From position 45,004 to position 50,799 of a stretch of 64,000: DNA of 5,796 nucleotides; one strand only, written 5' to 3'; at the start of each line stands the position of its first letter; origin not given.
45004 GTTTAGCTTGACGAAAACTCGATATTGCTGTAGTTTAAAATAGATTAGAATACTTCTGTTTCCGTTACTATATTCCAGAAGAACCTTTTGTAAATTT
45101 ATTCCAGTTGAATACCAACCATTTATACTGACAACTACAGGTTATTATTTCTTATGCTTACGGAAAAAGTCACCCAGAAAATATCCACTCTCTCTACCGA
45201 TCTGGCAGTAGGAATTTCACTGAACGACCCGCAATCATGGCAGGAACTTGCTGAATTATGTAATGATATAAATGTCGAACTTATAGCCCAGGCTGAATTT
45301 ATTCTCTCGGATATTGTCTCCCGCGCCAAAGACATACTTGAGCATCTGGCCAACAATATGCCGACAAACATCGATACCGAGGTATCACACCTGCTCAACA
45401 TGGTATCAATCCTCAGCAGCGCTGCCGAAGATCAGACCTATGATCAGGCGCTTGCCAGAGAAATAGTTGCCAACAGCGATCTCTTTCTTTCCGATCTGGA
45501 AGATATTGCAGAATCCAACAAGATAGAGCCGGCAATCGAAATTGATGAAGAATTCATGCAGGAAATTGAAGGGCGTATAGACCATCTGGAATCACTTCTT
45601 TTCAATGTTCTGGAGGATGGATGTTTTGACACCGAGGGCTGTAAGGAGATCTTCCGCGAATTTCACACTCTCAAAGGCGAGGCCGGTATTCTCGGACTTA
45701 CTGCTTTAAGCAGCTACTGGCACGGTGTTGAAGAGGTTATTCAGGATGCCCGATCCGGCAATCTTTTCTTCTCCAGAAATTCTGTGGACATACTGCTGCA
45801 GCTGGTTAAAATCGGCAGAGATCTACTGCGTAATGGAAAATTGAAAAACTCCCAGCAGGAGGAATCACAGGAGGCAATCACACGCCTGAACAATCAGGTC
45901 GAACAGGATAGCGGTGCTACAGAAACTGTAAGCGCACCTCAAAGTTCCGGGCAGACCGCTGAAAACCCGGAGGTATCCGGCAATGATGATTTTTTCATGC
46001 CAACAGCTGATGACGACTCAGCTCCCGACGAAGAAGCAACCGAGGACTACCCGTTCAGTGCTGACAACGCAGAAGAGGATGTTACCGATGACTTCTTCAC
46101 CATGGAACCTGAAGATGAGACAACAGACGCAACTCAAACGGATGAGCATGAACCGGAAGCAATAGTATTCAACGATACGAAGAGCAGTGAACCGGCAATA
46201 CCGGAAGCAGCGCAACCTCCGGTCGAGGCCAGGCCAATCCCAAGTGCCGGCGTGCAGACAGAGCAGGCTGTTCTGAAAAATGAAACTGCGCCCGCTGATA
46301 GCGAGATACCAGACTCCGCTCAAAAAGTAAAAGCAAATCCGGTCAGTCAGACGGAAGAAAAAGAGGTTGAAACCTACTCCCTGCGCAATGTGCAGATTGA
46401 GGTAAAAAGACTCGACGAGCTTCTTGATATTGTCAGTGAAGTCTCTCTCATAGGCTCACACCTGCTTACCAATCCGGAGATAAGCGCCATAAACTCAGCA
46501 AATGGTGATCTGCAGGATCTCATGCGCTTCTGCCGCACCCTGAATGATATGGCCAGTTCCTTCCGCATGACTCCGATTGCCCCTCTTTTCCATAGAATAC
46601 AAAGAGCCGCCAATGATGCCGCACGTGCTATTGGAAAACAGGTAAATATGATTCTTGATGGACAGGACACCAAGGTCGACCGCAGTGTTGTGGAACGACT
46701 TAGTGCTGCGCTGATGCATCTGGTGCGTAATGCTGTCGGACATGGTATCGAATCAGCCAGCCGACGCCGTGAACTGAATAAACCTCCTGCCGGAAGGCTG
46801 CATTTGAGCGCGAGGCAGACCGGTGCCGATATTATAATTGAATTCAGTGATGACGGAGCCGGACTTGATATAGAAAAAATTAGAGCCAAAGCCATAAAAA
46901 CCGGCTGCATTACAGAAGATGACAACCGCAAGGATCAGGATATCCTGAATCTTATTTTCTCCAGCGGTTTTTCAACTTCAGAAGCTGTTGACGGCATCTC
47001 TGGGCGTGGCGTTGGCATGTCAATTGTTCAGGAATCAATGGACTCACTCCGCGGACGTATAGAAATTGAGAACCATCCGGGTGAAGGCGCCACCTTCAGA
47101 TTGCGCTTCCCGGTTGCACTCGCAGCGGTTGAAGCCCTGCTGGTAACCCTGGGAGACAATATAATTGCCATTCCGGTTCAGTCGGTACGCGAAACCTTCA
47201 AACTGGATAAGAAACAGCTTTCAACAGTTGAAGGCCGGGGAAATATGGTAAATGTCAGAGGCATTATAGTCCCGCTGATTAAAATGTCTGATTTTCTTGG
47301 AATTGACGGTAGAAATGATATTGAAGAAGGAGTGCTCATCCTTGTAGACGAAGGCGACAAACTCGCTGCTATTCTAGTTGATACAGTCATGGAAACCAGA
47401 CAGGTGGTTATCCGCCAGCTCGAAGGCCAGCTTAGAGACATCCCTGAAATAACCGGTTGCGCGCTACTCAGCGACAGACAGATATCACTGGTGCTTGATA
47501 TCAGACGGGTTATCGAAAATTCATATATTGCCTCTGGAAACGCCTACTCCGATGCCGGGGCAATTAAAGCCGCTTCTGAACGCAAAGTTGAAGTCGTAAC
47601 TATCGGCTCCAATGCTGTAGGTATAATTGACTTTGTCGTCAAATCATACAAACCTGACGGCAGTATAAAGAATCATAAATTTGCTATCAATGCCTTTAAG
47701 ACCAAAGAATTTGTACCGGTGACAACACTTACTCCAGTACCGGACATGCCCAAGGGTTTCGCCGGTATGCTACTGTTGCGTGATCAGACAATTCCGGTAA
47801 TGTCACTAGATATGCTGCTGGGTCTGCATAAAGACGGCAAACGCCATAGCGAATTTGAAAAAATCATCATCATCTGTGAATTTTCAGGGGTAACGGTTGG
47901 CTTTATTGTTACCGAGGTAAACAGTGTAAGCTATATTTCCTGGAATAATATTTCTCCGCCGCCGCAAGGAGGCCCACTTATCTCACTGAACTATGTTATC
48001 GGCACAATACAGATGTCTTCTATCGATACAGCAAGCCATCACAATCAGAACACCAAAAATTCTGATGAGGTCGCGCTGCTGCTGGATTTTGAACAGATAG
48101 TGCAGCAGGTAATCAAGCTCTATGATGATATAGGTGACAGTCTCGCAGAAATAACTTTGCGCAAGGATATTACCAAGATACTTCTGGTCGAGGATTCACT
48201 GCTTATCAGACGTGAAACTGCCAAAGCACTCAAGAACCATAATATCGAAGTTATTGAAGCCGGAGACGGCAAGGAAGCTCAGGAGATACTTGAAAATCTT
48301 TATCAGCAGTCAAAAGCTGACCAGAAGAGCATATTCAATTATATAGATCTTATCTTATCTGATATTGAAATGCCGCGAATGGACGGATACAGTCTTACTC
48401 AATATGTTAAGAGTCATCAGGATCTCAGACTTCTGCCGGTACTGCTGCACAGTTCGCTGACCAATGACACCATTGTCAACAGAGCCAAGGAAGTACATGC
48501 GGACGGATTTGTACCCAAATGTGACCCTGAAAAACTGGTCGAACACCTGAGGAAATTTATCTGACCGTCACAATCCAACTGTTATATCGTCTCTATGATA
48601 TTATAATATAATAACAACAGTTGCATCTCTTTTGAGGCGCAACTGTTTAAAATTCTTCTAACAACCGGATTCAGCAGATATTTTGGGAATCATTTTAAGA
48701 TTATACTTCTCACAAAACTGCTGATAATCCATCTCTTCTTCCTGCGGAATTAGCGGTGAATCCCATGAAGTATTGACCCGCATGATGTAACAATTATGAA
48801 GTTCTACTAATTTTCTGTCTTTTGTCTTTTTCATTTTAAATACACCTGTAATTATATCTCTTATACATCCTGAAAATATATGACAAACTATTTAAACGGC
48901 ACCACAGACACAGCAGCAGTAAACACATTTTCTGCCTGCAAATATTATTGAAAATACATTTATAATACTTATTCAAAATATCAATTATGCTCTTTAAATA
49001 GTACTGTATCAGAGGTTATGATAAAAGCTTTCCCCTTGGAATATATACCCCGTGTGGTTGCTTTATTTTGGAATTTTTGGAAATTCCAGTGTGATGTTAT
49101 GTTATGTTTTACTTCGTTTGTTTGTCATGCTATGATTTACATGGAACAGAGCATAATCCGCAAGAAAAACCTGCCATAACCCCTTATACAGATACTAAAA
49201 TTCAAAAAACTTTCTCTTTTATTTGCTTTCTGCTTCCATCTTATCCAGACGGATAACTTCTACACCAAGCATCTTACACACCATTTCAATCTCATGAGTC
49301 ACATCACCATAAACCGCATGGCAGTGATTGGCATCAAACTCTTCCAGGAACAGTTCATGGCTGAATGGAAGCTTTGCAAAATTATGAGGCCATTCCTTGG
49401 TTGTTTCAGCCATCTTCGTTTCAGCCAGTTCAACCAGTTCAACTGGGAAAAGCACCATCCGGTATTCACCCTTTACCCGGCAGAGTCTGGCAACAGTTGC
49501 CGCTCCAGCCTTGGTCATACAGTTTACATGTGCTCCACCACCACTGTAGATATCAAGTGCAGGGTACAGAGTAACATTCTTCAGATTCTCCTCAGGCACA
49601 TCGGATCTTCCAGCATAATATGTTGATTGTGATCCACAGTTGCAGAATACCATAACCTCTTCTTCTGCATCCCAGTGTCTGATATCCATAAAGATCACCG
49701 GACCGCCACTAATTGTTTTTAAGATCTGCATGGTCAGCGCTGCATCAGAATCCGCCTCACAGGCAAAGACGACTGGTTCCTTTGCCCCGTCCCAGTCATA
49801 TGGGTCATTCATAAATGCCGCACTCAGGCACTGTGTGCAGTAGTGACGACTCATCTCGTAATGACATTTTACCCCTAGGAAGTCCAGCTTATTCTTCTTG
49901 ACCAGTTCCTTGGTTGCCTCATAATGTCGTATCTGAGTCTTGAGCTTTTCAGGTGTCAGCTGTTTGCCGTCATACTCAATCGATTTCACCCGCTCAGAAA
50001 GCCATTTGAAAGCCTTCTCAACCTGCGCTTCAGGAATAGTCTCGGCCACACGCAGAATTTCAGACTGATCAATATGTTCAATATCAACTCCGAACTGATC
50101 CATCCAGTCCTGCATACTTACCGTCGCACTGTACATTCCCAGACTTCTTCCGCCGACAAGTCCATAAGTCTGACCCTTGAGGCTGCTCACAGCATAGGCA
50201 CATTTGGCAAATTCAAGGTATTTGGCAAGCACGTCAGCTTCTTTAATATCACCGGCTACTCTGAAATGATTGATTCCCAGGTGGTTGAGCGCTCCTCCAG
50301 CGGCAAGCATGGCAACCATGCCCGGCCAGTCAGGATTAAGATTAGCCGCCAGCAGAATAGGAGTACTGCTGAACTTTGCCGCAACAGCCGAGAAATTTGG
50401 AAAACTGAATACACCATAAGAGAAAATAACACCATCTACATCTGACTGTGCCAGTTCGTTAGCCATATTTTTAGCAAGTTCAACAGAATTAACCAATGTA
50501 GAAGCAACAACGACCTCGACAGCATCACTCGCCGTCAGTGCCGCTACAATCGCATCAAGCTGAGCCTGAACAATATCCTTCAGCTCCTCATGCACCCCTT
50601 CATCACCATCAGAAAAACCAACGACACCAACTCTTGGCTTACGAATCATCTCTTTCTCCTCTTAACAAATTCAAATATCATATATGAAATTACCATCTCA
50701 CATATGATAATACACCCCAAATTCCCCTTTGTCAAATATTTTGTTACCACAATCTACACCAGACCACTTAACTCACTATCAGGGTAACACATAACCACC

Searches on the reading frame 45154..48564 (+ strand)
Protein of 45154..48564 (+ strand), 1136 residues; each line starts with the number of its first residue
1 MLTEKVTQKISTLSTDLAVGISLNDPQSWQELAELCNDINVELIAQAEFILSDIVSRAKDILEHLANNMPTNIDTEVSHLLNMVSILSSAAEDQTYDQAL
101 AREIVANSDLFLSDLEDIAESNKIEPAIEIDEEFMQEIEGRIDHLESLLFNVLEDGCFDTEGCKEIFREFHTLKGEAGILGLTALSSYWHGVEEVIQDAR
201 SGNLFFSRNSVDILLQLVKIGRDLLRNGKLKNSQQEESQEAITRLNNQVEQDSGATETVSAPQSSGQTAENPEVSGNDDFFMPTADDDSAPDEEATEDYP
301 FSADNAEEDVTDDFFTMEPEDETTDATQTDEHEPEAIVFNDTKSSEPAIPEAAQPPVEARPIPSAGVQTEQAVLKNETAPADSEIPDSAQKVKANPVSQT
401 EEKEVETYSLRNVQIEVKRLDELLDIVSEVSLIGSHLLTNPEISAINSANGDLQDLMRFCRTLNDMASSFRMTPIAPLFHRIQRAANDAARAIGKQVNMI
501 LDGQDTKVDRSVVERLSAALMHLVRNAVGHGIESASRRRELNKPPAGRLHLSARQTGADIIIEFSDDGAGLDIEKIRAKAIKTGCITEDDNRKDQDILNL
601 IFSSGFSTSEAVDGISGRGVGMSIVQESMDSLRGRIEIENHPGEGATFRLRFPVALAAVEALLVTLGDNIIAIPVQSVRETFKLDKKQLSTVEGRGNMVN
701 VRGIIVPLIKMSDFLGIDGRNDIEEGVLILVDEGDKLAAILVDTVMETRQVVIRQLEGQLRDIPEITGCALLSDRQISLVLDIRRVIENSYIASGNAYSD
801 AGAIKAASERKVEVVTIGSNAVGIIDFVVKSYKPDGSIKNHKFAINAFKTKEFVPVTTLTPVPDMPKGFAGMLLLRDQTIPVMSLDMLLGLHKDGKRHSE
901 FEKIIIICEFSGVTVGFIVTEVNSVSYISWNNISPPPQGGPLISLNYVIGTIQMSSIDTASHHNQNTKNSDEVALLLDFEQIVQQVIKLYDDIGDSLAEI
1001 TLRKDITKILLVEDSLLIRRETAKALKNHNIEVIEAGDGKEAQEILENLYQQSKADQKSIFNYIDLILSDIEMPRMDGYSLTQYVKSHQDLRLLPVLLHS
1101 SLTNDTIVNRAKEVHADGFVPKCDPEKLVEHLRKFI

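Call 7: search_protein_families(library=pfam, proteins=[window:45154-48564:+], max_evalue=0.1)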
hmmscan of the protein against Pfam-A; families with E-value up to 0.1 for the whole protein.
window:45154-48564:+ (1136 aa): 4 families
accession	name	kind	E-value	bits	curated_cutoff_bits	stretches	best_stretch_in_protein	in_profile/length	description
PF01584.24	CheW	-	1e-46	158.4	23.5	2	661-788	2-135/138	CheW-like domain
PF02518.31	HATPase_c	-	3.5e-17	63.3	26.4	1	518-655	4-110/111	Histidine kinase-, DNA gyrase B-, and HSP90-like ATPase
PF00072.30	Response_reg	-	1.3e-16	61.2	30.2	1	1009-1132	1-110/111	Response regulator receiver domain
PF01627.28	Hpt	-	4.2e-12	46.6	24.6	1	132-203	4-63/84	Hpt domain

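Call 53: search_protein_families(library=ncbifam, proteins=[window:45154-48564:+], max_evalue=0.001)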
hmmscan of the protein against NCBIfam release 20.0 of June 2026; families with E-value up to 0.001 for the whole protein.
window:45154-48564:+ (1136 aa): 52 families (the best 25 are shown)
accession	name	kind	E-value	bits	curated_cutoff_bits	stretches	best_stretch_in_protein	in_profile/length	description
NF041336.1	CheA_Halo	equivalog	1.2e-100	338.1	950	1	132-784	6-664/666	chemotaxis protein CheA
NF007835.0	PRK10547.1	equivalog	1.4e-84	285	793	1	134-784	10-654/670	chemotaxis protein CheA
NF046026.1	HisKinCckACaul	equivalog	1.5e-15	56.4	1000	2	1008-1101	560-640/678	cell cycle histidine kinase CckA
NF046020.1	HisKinCckABruc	equivalog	3e-14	51.9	1000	1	1007-1122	750-852/868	cell cycle histidine kinase CckA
NF008099.0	PRK10841.1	equivalog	1.7e-10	39.3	920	1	961-1089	779-894/949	two-component system sensor histidine kinase RcsC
NF011874.0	PRK15347.1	equivalog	2.8e-10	38.9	852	0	1007-1090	691-761/921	two component system sensor kinase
NF041945.1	LuxN_Vibrio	equivalog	2.9e-09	35.6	1550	0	594-661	625-688/839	quorum-sensing autoinducer 1 sensor kinase/phosphatase LuxN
NF041733.1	resp_reg_CseB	equivalog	1e-08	34.8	350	1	1008-1133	2-112/228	two-component system response regulator CseB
TIGR02956.1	TMAO_torS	equivalog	1.1e-08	33.6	676.5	0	1007-1133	702-817/967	TMAO reductase system sensor histidine kinase/response regulator TorS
NF001965.0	PRK00742.1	subfamily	1.4e-08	34.3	293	1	1007-1106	4-89/357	chemotaxis-specific protein-glutamate methyltransferase CheB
NF047465.1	hybrid_HK_LvrA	exception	1.6e-07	29.7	1200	1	1001-1135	462-583/819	hybrid histidine kinase/response regulator LvrA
NF046022.1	RespRegCpdRBruc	equivalog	1.8e-07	31.1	180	1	1007-1087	2-69/120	cell cycle two-component system response regulator CpdR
NF007135.0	PRK09581.1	equivalog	3e-07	29.6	474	1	1007-1122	3-105/457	PleD family two-component system response regulator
NF008302.0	PRK11091.1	equivalog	4e-07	28.6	838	0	615-658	466-509/779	aerobic respiration two-component sensor histidine kinase ArcB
NF007903.0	PRK10612.1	equivalog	4.1e-07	29.9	260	0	840-976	26-159/167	chemotaxis protein CheW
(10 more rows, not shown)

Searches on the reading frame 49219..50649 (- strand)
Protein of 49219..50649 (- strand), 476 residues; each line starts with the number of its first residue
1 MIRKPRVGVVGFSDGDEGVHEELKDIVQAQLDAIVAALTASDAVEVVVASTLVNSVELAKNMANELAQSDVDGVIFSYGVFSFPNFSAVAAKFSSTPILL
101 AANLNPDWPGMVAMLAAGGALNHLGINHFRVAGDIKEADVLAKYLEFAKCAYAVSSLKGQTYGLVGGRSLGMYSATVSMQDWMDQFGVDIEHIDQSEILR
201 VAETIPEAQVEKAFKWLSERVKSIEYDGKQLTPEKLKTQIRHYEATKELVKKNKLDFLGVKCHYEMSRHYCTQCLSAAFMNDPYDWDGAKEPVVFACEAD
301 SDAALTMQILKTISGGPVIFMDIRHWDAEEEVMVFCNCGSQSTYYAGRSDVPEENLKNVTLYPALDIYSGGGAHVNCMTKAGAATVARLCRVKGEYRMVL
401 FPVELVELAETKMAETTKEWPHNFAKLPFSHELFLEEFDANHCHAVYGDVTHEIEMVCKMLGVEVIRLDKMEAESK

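Call 9: search_protein_families(library=pfam, proteins=[window:49219-50649:-], max_evalue=0.001)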
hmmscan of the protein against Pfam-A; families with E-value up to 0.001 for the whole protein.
window:49219-50649:- (476 aa): 3 families
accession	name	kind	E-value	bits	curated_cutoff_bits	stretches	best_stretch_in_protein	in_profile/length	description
PF07881.17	Fucose_iso_N1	-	4.7e-35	121.3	28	1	4-159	1-169/169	L-fucose isomerase, first N-terminal domain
PF02952.23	Fucose_iso_C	-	2.2e-34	118.6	29.3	1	335-466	1-140/143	L-fucose isomerase, C-terminal domain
PF07882.17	Fucose_iso_N2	-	1.2e-11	45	22.3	2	269-312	134-177/180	L-fucose isomerase, second N-terminal domain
